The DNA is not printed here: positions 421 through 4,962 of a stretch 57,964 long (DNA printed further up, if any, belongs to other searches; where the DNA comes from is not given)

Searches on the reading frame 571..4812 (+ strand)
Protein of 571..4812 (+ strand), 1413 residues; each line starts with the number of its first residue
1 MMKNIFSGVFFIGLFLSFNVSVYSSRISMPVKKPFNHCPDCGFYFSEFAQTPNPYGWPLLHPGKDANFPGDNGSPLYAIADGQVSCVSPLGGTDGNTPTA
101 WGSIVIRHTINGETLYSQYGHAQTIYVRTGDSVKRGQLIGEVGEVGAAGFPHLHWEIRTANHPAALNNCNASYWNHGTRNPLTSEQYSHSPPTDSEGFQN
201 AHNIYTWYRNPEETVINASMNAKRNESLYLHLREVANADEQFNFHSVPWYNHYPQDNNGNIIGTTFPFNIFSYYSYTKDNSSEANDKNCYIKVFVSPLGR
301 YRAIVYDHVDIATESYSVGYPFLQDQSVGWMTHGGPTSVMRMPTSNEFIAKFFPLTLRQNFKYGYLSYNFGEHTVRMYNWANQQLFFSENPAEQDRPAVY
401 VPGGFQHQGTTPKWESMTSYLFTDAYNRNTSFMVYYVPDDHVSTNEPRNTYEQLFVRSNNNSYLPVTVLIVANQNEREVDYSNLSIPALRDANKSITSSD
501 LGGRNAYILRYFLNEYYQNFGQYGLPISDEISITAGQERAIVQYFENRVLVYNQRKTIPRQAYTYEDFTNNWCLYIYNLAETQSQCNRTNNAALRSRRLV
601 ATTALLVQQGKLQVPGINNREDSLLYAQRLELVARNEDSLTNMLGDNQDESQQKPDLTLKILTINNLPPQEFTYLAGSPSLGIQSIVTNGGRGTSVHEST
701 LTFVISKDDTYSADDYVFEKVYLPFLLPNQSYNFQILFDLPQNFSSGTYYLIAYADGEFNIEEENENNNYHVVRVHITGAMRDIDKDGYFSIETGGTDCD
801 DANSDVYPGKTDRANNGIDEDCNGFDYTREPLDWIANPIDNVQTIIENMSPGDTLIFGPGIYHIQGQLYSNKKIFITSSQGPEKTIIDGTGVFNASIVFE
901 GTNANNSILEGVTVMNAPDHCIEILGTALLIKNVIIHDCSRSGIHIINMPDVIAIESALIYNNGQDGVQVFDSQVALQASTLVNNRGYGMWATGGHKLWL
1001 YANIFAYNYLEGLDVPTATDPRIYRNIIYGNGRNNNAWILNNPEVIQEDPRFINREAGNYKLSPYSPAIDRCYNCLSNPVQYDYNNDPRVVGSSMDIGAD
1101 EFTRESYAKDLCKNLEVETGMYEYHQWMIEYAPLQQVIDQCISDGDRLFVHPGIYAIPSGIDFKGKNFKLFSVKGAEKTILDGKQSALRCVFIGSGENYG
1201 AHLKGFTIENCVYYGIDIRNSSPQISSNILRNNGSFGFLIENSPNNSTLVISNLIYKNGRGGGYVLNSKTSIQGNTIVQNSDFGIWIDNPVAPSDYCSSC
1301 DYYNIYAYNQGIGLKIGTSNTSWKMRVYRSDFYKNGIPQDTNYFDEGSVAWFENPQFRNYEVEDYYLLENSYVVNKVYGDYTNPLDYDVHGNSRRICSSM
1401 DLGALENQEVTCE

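Call 42: search_protein_families(library=ncbifam, proteins=[window:571-4812:+], max_evalue=1e-10)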
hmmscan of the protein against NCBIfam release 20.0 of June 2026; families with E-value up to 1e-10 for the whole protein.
window:571-4812:+ (1413 aa): 1 family
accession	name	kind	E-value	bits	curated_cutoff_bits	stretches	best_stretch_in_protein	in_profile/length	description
NF052530.1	Heli_ShapePgp3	exception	4.4e-11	42.4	300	1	71-160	175-254/270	peptidoglycan metallopeptidase Pgp3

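Call 93: search_protein_families(library=pfam, proteins=[window:571-4812:+], max_evalue=0.001)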
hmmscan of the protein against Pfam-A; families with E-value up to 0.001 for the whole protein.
window:571-4812:+ (1413 aa): 4 families
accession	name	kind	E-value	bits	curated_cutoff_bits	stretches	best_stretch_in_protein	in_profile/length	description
PF13229.12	Beta_helix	-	6.2e-22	78.3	25.9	2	921-1034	2-115/158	Right handed beta helix region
PF01551.29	Peptidase_M23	-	7.1e-17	61.8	28.7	1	68-163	8-93/96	Peptidase family M23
PF11617.13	Cu-binding_MopE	-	4.3e-07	30.5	27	1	798-825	1-27/30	Putative metal-binding motif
PF07705.17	CARDB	-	1.8e-06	28.5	22.7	1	680-771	20-99/101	CARDB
